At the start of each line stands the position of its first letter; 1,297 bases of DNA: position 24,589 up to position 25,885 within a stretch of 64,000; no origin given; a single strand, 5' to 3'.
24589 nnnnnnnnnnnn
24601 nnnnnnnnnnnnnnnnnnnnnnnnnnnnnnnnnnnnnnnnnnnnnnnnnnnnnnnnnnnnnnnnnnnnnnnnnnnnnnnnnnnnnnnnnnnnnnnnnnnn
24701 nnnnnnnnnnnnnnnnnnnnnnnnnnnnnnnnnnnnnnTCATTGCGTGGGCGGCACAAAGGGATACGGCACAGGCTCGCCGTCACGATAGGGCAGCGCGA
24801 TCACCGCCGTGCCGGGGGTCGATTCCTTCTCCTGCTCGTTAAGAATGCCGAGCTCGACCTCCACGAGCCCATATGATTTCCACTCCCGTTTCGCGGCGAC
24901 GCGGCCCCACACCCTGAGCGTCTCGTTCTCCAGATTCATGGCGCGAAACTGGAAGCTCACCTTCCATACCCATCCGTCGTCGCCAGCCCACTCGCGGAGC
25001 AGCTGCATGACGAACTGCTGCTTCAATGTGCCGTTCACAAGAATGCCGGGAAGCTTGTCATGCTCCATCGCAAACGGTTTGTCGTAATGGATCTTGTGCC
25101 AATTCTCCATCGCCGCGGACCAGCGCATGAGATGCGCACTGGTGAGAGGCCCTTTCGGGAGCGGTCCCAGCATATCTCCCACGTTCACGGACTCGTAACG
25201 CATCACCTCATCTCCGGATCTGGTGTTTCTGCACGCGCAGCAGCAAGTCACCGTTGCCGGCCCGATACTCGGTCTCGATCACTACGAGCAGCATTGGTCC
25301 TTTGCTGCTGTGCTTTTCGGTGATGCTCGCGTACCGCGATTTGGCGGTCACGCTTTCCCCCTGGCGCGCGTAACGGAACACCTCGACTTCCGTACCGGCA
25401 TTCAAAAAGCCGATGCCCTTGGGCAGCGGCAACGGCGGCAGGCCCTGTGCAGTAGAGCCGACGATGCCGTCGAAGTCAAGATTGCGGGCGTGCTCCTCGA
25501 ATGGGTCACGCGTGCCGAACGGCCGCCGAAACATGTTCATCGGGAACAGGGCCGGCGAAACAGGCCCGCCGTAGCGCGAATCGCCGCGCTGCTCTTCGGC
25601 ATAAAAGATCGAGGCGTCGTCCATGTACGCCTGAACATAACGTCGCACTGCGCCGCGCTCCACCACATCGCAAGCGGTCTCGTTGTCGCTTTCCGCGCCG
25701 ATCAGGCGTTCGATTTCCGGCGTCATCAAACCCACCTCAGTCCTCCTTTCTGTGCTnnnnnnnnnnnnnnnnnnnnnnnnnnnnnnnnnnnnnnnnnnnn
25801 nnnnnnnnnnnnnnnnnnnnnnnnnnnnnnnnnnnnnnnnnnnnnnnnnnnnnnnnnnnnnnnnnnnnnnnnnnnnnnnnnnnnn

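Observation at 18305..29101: Eleven-gene operon joining a hydrolase front end to a C5-dicarboxylate-type CoA pathway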

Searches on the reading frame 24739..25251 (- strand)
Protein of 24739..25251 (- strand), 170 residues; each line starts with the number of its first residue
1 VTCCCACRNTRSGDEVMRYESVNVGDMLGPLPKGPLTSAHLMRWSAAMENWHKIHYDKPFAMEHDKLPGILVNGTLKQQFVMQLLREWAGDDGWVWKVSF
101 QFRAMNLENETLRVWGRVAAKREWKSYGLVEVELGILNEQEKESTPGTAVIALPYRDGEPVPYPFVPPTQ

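Call 4: search_protein_families(library=pfam, proteins=[window:24739-25251:-])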
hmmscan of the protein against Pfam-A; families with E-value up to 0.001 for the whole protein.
window:24739-25251:- (170 aa): 1 family
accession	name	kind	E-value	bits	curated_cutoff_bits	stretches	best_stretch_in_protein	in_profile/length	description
PF01575.25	MaoC_dehydratas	-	0.00046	20.2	27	1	34-135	16-118/123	MaoC like domain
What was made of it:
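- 24739..25203 (-): Hydratase subunit B (MaoC-like hot-dog fold, 154 aa). Weak Pfam MaoC hit, below cut-off (call 4).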

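Call 5: search_protein_families(library=ncbifam, proteins=[window:24739-25251:-])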
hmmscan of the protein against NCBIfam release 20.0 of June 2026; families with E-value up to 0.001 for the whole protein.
window:24739-25251:- (170 aa): 0 families

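Call 45: search_solved_structures(query=window:24739-25203:-, max_evalue=1)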
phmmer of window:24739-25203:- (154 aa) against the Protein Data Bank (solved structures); distinct sequences matched with E-value up to 1: 6.
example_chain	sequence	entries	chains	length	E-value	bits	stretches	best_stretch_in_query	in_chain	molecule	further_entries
8huc_A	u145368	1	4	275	0.00033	23.8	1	24-65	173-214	MaoC_dehydrat_N domain-containing protein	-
8khg_A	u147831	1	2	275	0.00033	23.8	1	24-65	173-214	Itaconyl-CoA hydratase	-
5zy8_B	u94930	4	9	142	0.013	18.6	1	3-89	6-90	3-hydroxyacyl-ACP dehydratase | (3R)-hydroxyacyl-ACP dehydratase subunit HadB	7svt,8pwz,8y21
4rlj_B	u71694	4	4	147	0.015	18.5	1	3-89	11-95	(3R)-hydroxyacyl-ACP dehydratase subunit HadB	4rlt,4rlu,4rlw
5i7n_A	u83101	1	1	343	0.065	16.4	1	3-88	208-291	MaoC-like dehydratase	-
6u5v_B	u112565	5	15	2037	0.3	14.2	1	33-98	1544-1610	Fatty acid synthase subunit beta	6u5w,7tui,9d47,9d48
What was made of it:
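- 24739..25203 (-): The nearest solved structure is itaconyl-CoA hydratase 8KHG, but weakly (E 3.3e-4, 42 residues; call 45).
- On Pseudomonas-type itaconate/methylsuccinate degradation cluster: There is only a weak local match to 8KHG itaconyl-CoA hydratase (E 3.3e-4, call 45).
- The nearest solved structure to hydratase subunit B is itaconyl-CoA hydratase 8KHG (call 45).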

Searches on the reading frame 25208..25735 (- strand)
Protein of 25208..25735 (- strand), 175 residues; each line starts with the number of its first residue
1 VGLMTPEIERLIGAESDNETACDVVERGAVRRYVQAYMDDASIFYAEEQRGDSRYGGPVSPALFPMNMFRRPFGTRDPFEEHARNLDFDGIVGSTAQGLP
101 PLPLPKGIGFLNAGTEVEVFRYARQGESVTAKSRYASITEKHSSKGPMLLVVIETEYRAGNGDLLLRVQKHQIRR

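Call 4: search_protein_families(library=pfam, proteins=[window:25208-25735:-])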
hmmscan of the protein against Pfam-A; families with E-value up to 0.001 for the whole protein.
window:25208-25735:- (175 aa): 1 family
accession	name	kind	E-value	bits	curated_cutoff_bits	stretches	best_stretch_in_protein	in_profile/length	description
PF13452.11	FAS1_DH_region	-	4.5e-13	49.9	22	1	11-162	2-126/132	FAS1-like, dehydratase domain region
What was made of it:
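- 25208..25726 (-): Hydratase subunit A (hot-dog fold, FAS1_DH_region / MaoC N-type, 172 aa). Pfam PF13452 (call 4).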

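Call 5: search_protein_families(library=ncbifam, proteins=[window:25208-25735:-])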
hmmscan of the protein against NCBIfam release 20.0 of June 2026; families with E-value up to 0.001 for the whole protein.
window:25208-25735:- (175 aa): 0 families
